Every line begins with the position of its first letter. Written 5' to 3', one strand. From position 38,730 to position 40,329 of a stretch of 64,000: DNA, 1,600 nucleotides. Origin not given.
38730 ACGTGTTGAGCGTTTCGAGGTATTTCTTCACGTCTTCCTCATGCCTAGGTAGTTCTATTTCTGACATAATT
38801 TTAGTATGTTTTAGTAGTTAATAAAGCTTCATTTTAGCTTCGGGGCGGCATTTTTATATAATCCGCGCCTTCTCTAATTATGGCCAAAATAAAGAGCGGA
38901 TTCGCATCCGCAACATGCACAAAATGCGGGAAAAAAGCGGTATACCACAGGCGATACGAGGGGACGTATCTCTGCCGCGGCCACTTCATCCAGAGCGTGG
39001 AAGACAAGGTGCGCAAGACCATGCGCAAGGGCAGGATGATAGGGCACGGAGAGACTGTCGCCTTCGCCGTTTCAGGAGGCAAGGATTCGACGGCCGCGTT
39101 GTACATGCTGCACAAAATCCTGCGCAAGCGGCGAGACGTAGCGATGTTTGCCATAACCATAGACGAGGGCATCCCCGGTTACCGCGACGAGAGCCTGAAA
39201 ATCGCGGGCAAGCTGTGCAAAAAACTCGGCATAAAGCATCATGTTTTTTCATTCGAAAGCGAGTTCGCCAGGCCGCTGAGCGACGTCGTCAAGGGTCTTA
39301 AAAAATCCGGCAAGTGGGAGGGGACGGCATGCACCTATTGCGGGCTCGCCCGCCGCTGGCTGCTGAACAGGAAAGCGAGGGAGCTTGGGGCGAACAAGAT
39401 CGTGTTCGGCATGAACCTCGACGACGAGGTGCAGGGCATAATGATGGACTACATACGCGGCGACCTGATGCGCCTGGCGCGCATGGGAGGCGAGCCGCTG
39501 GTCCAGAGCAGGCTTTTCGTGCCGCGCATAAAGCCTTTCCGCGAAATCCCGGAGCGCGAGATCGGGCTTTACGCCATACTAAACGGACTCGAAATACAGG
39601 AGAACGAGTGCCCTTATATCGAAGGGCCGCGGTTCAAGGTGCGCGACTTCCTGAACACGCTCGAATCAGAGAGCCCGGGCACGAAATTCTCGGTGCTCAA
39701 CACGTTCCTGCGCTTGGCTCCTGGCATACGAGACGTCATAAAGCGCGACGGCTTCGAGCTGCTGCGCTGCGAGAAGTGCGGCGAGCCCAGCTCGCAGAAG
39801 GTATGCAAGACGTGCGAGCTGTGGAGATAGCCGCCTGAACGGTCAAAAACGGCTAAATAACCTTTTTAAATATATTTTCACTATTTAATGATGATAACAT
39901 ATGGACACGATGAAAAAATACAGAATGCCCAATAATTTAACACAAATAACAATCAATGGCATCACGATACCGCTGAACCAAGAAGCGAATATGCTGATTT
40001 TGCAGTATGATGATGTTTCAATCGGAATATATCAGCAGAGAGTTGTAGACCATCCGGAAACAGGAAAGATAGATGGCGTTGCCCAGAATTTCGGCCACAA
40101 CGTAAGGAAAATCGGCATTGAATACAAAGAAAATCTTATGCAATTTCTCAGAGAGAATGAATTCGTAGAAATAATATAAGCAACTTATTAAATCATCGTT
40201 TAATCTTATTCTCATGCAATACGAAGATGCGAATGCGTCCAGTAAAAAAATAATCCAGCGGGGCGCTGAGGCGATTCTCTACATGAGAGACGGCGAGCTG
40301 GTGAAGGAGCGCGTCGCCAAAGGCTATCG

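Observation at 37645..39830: SAMP (ubiquitin-like, C-terminal GG) linked to an NcsA/TtuA tRNA thiolase, with an unknown 320-aa gene wedged between them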

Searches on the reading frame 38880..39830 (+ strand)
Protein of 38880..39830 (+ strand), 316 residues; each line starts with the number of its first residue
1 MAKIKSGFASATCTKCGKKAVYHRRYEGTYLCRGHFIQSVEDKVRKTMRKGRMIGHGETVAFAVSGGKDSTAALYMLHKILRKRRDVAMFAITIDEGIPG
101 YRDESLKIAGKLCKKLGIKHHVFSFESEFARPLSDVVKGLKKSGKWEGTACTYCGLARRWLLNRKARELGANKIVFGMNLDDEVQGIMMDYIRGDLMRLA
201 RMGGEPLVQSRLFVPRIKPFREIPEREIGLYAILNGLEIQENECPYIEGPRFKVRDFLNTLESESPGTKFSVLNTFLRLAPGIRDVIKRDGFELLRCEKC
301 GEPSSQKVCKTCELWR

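Call 3: search_protein_families(library=pfam, proteins=[window:38880-39830:+], max_evalue=1)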
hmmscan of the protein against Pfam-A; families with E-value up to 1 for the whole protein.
window:38880-39830:+ (316 aa): 13 families
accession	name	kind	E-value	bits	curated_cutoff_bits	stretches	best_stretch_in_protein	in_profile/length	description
PF22082.2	TtuA_LIM_N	-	2.8e-11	43.7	27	1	13-37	2-26/26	2-thiouridine synthetase TtuA, N-terminal LIM domain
PF01171.26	ATP_bind_3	-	1.9e-09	38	27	1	60-233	2-157/182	PP-loop family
PF03054.22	tRNA_Me_trans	-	2.1e-06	28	20.6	1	59-135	2-82/202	tRNA methyl transferase HUP domain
PF16503.10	zn-ribbon_14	-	9.4e-06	25.5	34.9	1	296-314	2-20/32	Zinc-ribbon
PF00733.27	Asn_synthase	-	0.0002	21.6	21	1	58-138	18-93/354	Asparagine synthase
PF02540.23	NAD_synthase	-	0.0026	17.4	21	1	56-127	17-83/242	NAD synthase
PF06508.19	QueC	-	0.005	16.8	22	1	63-126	5-61/210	Queuosine biosynthesis protein QueC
PF01507.26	PAPS_reduct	-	0.018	15.5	22.5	1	60-177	2-107/175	Phosphoadenosine phosphosulfate reductase domain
PF24445.1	DUF7564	-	0.045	14.6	32.2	1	11-35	6-32/76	Family of unknown function (DUF7564)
PF00764.25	Arginosuc_synth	-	0.048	14.1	27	1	60-161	2-95/162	Arginosuccinate synthase N-terminal HUP domain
PF24167.1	DUF7411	-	0.12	12.4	28.7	1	61-136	4-69/194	Family of unknown function (DUF7411)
PF13717.11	Zn_ribbon_4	-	0.22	11.9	30.3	0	3-18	18-33/36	zinc-ribbon domain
PF13248.11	Zn_ribbon_3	-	0.92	9.5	27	1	295-313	3-23/26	zinc-ribbon domain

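Call 4: search_protein_families(library=ncbifam, proteins=[window:38880-39830:+], max_evalue=1)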
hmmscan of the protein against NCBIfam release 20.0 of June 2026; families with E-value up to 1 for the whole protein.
window:38880-39830:+ (316 aa): 25 families
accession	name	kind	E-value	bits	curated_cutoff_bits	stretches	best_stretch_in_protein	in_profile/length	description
NF047749.1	tRNAThiolNcsA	equivalog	1.9e-67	227.6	500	1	12-314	2-315/322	tRNA 2-thiolation protein NcsA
NF049949.1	tRNAsynTtuAPyrococ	equivalog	2.7e-53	181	450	1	12-316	2-291/292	tRNA-5-methyluridine(54) 2-sulfurtransferase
TIGR00269.1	TIGR00269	hypoth_equivalog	1.5e-30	105.6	62.75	1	214-314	1-100/104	TIGR00269 family protein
NF007972.0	PRK10696.1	equivalog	6.3e-22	78.2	272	1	39-281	23-253/295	tRNA 2-thiocytidine(32) synthetase TtcA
TIGR02432.1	lysidine_TilS_N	equivalog_domain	6.8e-11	42.4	93.6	1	61-241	3-169/189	tRNA lysidine(34) synthetase TilS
TIGR00268.2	TIGR00268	equivalog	2.2e-06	27.1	150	1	54-183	10-124/259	ATP-dependent sacrificial sulfur transferase LarE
TIGR00420.1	trmU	equivalog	1.5e-05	24.1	236.95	1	59-133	2-79/351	tRNA 2-thiouridine(34) synthase MnmA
NF001138.1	PRK00143.1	equivalog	1.5e-05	24.1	284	1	60-139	2-82/345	tRNA 2-thiouridine(34) synthase MnmA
TIGR01536.1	asn_synth_AEB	equivalog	6.7e-05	22.1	267.1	1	38-138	231-329/517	asparagine synthase (glutamine-hydrolyzing)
NF010392.0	PRK13820.1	equivalog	0.00032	19.8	512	1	58-158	3-94/395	argininosuccinate synthase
TIGR00884.1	guaA_Cterm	equivalog_domain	0.00073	18.9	338.75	1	53-137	13-91/310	glutamine-hydrolyzing GMP synthase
NF000848.1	PRK00074.1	equivalog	0.00084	18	400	1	44-141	200-293/512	glutamine-hydrolyzing GMP synthase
NF007942.0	PRK10660.1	equivalog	0.0017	17.2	606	1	54-122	14-82/439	tRNA lysidine(34) synthetase TilS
TIGR00364.1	TIGR00364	equivalog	0.0022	17.6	150.3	1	64-124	5-58/201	7-cyano-7-deazaguanine synthase QueC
NF006351.0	PRK08576.1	equivalog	0.0076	14.9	290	1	58-98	235-270/436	hypothetical protein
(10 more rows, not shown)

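Call 67: find_homologous_proteins(query=window:38880-39830:+, max_evalue=1e-40)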
Query window:38880-39830:+ (316 aa): 5325 proteins with E <= 1e-40 among 7939 candidates; the best 120 are listed.
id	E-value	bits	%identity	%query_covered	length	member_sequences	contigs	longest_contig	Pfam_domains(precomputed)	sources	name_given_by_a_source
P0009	2.2e-193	659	93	96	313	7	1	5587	PF22082.3,PF16503.11,PF01171.27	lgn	-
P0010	9.9e-193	657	92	97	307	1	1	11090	PF22082.3,PF03054.23,PF16503.11,PF01171.27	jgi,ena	-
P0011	5.3e-169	579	79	97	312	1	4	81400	PF22082.3,PF16503.11,PF01171.27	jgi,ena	jgi:uncharacterized protein (TIGR00269 family)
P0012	3.4e-161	554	76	96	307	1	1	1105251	PF22082.3,PF00733.28,PF16503.11,PF01171.27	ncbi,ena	-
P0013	7.2e-161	553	77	96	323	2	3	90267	PF22082.3,PF03054.23,PF16503.11,PF01171.27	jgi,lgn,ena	-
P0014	1.9e-160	551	76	96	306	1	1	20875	PF22082.3,PF03054.23,PF06508.20,PF16503.11,PF01171.27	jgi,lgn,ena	-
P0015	2.9e-160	551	75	96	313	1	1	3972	PF22082.3,PF16503.11,PF01171.27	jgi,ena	-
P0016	1.2e-159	549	77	96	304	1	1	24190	PF22082.3,PF16503.11,PF01171.27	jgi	jgi:uncharacterized protein (TIGR00269 family)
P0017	1.5e-159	548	75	96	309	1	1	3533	PF22082.3,PF01171.27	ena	-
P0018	5.5e-159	546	75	96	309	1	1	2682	PF22082.3,PF00733.28,PF16503.11,PF01171.27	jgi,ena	-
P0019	8.1e-159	546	74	100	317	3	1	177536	PF22082.3,PF00733.28,PF03054.23,PF16503.11,PF01171.27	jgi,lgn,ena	jgi:uncharacterized protein (TIGR00269 family)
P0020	6.6e-158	543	75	95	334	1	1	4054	PF22082.3,PF00733.28,PF03054.23,PF16503.11,PF01171.27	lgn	-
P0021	1.9e-157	541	73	100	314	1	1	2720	PF22082.3,PF00733.28,PF03054.23,PF01171.27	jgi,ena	-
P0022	2.1e-157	541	72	98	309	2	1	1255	PF22082.3,PF00733.28,PF03054.23,PF01171.27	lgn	-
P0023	1.7e-155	535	72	100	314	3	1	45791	PF22082.3,PF00733.28,PF03054.23,PF01171.27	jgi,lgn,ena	-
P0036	1.1e-150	519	71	96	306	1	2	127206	PF22082.3,PF00733.28,PF16503.11,PF01171.27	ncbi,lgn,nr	ncbi:MAG: TIGR00269 family protein [Candidatus Aenigmarchaeota archaeon]|nr:TIGR00269 family protein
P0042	1.0e-149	516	70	96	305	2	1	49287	PF22082.3,PF03054.23,PF16503.11,PF01171.27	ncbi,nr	ncbi:MAG: TIGR00269 family protein [Candidatus Aenigmarchaeota archaeon]|nr:TIGR00269 family protein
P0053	2.6e-124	433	61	97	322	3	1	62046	PF22082.3,PF00733.28,PF03054.23,PF01171.27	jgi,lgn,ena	-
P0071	3.5e-105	370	55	96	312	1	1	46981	PF22082.3,PF03054.23,PF01171.27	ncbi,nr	ncbi:MAG: TIGR00269 family protein [Candidatus Aenigmarchaeota archaeon]|nr:TIGR00269 family protein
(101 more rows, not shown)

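Call 68: find_encoding_contigs(protein=P0012, flank=6000, max_places=1)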
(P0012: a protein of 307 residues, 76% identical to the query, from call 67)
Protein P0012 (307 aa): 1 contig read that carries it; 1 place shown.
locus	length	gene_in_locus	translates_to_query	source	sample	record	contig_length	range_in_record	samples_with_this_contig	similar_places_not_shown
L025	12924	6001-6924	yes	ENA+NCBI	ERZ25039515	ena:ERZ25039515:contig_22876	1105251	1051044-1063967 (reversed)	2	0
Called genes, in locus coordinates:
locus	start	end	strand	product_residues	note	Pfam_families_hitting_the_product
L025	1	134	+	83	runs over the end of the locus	PF00736:EF1_GNE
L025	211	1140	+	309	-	-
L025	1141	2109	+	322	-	PF24034:DUF7343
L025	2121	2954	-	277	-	-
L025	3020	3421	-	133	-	-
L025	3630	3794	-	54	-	-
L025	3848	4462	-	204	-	-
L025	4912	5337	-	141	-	-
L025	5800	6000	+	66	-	PF02597:ThiS (weak)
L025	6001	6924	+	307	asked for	PF22082:TtuA_LIM_N, PF00733:Asn_synthase (weak), PF01171:ATP_bind_3 (weak), PF16503:zn-ribbon_14 (weak)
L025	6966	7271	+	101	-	-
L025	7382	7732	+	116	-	-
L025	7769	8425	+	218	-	PF06293:Kdo, PF01636:APH (weak), PF00069:Pkinase, PF01163:RIO1, PF07714:PK_Tyr_Ser-Thr (weak), PF03109:ABC1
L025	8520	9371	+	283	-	PF00333:Ribosomal_S5, PF03719:Ribosomal_S5_C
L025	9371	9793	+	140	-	PF00327:Ribosomal_L30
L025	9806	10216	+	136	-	PF00828:Ribosomal_L27A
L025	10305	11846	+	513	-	PF00344:SecY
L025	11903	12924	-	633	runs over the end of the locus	PF22073:Cep192_D4 (faint)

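Call 69: find_encoding_contigs(protein=P0019, flank=6000, max_places=1)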
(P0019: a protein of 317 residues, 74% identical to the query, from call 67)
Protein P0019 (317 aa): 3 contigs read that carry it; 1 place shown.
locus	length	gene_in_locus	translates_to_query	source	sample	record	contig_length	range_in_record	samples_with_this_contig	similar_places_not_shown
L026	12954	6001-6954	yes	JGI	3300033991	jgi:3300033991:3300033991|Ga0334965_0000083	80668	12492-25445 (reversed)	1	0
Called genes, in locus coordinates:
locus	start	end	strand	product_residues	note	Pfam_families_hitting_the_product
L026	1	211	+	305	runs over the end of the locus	PF24034:DUF7343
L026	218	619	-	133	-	PF00293:NUDIX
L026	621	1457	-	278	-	-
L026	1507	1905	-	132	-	-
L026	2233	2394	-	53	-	-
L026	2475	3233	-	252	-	PF03692:CxxCxxCC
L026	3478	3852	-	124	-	-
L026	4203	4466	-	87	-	-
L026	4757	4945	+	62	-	-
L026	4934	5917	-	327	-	-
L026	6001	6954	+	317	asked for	PF22082:TtuA_LIM_N, PF00733:Asn_synthase (weak), PF01171:ATP_bind_3 (weak), PF03054:tRNA_Me_trans (weak), PF16503:zn-ribbon_14 (weak)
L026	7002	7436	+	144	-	-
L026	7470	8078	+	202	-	PF06293:Kdo, PF00069:Pkinase, PF01163:RIO1, PF01636:APH (faint), PF03109:ABC1 (weak)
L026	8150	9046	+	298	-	PF00333:Ribosomal_S5, PF03719:Ribosomal_S5_C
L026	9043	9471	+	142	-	PF00327:Ribosomal_L30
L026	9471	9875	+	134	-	PF00828:Ribosomal_L27A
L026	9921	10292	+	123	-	-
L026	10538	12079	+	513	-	PF10559:Plug_translocon (faint), PF00344:SecY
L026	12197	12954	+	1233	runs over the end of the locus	PF10102:DUF2341 (weak), PF13385:Laminin_G_3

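Call 70: find_encoding_contigs(protein=P0036, flank=6000, max_places=1)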
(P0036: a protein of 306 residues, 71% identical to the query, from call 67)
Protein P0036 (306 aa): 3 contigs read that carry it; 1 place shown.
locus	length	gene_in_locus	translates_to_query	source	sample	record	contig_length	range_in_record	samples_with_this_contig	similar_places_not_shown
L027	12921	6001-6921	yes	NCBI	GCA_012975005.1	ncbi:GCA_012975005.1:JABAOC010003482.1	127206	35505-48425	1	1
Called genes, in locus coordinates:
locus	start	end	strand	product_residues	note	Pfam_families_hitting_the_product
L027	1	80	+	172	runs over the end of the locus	-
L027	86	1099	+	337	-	PF01464:SLT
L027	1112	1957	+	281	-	-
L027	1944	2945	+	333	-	PF01551:Peptidase_M23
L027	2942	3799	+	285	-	-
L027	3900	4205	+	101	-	PF01918:Alba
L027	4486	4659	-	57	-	-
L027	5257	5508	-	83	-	-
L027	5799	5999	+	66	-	PF02597:ThiS (weak)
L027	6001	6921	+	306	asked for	PF22082:TtuA_LIM_N, PF00733:Asn_synthase (weak), PF01171:ATP_bind_3, PF16503:zn-ribbon_14 (weak)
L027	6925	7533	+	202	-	PF01163:RIO1, PF06293:Kdo, PF00069:Pkinase, PF01636:APH (faint), PF03109:ABC1, PF07714:PK_Tyr_Ser-Thr (weak), PF06176:WaaY (weak)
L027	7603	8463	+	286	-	PF00333:Ribosomal_S5, PF03719:Ribosomal_S5_C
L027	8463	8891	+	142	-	PF00327:Ribosomal_L30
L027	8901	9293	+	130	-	PF00828:Ribosomal_L27A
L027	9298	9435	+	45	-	-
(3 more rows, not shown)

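Call 72: search_protein_families(library=pfam, proteins=[L026:7002-7436:+, L025:6966-7271:+, L025:7382-7732:+, L026:4934-5917:-], max_evalue=1)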
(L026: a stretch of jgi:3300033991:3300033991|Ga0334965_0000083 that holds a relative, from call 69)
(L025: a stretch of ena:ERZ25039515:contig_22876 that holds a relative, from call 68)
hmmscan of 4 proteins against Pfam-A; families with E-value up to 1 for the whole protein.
L026:7002-7436:+ (144 aa): 0 families

L025:6966-7271:+ (101 aa): 0 families

L025:7382-7732:+ (116 aa): 0 families

L026:4934-5917:- (327 aa): 2 families
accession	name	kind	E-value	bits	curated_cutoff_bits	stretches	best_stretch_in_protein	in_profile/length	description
PF03872.18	RseA_N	-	0.036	15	24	1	75-127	24-75/87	Anti sigma-E protein RseA, N-terminal domain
PF15393.11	DUF4615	-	0.4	11.7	27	1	74-123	21-71/137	Domain of unknown function (DUF4615)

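Call 73: search_protein_families(library=padloc, proteins=[L026:7002-7436:+], max_evalue=1)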
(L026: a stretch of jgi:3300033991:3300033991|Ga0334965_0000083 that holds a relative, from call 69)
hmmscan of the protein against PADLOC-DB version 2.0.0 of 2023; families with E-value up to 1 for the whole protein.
L026:7002-7436:+ (144 aa): 0 families

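Call 74: find_encoding_contigs(protein=P0013, flank=5000, max_places=1)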
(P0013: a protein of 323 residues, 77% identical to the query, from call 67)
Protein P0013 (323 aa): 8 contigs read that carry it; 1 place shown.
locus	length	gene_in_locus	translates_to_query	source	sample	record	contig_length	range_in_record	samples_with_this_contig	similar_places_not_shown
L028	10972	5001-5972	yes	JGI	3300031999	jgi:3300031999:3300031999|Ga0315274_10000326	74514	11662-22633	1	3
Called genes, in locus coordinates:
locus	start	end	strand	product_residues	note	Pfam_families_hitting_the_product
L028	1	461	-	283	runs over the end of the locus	-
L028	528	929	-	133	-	-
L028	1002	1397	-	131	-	PF01451:LMWPc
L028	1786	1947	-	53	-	-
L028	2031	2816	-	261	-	PF03692:CxxCxxCC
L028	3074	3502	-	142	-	-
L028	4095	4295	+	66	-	PF02597:ThiS, PF21965:SAMP2 (weak)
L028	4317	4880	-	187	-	-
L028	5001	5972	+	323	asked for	PF22082:TtuA_LIM_N, PF01171:ATP_bind_3, PF03054:tRNA_Me_trans (weak), PF16503:zn-ribbon_14 (weak)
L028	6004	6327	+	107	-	-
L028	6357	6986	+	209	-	PF01163:RIO1, PF06293:Kdo, PF01636:APH (weak), PF00069:Pkinase, PF07714:PK_Tyr_Ser-Thr (faint), PF03109:ABC1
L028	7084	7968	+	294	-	PF00333:Ribosomal_S5, PF03719:Ribosomal_S5_C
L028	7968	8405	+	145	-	PF00327:Ribosomal_L30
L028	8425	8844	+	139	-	PF00828:Ribosomal_L27A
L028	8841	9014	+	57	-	-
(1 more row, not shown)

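Call 75: find_encoding_contigs(protein=P0042, flank=5000, max_places=1)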
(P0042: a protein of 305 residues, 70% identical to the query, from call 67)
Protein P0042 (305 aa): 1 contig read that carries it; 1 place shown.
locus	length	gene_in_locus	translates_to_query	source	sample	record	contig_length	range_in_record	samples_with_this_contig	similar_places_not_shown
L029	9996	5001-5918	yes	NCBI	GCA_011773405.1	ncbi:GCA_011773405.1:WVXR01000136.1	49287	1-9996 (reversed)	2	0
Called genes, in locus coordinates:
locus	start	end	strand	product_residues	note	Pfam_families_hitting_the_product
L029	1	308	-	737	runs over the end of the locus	-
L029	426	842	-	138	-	-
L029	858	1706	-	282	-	-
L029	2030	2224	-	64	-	-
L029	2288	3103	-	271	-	-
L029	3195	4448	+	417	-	-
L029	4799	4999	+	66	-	-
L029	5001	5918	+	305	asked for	PF22082:TtuA_LIM_N, PF03054:tRNA_Me_trans (weak), PF01171:ATP_bind_3, PF16503:zn-ribbon_14 (weak)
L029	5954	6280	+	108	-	-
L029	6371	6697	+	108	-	-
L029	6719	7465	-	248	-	PF00215:OMPdecase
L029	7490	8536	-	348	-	-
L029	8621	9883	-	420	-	-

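Call 76: find_encoding_contigs(protein=P0053, flank=5000, max_places=1)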
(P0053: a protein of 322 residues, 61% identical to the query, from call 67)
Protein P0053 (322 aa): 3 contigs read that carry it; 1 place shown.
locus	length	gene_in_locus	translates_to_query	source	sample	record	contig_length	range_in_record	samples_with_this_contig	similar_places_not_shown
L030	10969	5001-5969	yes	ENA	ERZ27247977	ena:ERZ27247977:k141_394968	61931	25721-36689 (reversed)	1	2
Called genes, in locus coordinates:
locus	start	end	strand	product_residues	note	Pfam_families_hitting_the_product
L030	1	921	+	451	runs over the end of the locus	PF00270:DEAD, PF04851:ResIII, PF00271:Helicase_C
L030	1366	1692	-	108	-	-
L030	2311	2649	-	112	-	-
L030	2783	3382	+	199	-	-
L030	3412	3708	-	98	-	-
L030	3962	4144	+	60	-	PF02597:ThiS (weak)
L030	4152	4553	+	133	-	PF00293:NUDIX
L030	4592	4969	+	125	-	-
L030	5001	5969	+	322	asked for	PF22082:TtuA_LIM_N (weak), PF00733:Asn_synthase (weak), PF01171:ATP_bind_3, PF03054:tRNA_Me_trans (weak)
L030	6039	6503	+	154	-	-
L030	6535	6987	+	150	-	-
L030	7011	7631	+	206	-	PF00069:Pkinase, PF07714:PK_Tyr_Ser-Thr (weak), PF01163:RIO1, PF03109:ABC1, PF06293:Kdo, PF01636:APH (weak)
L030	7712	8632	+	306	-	PF00333:Ribosomal_S5, PF03719:Ribosomal_S5_C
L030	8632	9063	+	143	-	PF00327:Ribosomal_L30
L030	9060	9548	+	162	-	PF00828:Ribosomal_L27A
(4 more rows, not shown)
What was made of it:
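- Unrelated genes fill the same slot elsewhere (calls 72, 74, 76).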

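Call 107: find_encoding_contigs(protein=P0071, flank=5000, max_places=1)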
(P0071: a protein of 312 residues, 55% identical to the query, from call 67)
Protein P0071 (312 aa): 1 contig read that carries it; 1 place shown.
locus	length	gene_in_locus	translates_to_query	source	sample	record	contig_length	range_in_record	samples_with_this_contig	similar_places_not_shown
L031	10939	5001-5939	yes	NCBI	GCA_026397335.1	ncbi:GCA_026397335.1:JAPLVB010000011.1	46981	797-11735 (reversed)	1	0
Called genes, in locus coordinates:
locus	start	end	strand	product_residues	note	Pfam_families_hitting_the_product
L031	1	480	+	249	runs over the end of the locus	PF01757:Acyl_transf_3 (faint), PF07786:HGSNAT_cat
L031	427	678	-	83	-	PF04457:MJ1316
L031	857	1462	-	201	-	PF00702:Hydrolase, PF13419:HAD_2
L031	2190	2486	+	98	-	PF05239:PRC (weak)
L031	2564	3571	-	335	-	PF01321:Creatinase_N, PF00557:Peptidase_M24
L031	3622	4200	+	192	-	PF01300:Sua5_yciO_yrdC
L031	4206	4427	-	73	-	-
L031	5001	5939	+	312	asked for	PF22082:TtuA_LIM_N, PF01171:ATP_bind_3, PF03054:tRNA_Me_trans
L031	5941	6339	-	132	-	PF21485:IF5A-like_N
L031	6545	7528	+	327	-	PF01916:DS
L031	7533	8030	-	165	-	-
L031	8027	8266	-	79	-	PF00808:CBFD_NFYB_HMF (weak), PF15511:CENP-T_C (weak), PF15630:CENP-S (weak)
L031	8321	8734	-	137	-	PF03334:PhaG_MnhG_YufB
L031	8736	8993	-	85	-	PF04066:MrpF_PhaF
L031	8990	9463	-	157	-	PF01899:MNHE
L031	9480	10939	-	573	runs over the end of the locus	-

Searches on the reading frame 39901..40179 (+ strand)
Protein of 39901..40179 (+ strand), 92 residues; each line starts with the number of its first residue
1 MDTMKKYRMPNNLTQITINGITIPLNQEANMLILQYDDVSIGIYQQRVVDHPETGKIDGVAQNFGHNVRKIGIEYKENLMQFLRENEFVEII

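Call 3: search_protein_families(library=pfam, proteins=[window:39901-40179:+], max_evalue=1)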
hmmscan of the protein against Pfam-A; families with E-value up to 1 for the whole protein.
window:39901-40179:+ (92 aa): 1 family
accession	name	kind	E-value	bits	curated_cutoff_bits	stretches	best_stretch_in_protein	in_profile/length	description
PF09401.15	CoV_NSP10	-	0.0041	17.6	27.2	1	13-83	37-103/122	Coronavirus RNA synthesis protein NSP10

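Call 4: search_protein_families(library=ncbifam, proteins=[window:39901-40179:+], max_evalue=1)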
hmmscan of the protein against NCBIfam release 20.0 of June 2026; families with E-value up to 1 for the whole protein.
window:39901-40179:+ (92 aa): 0 families
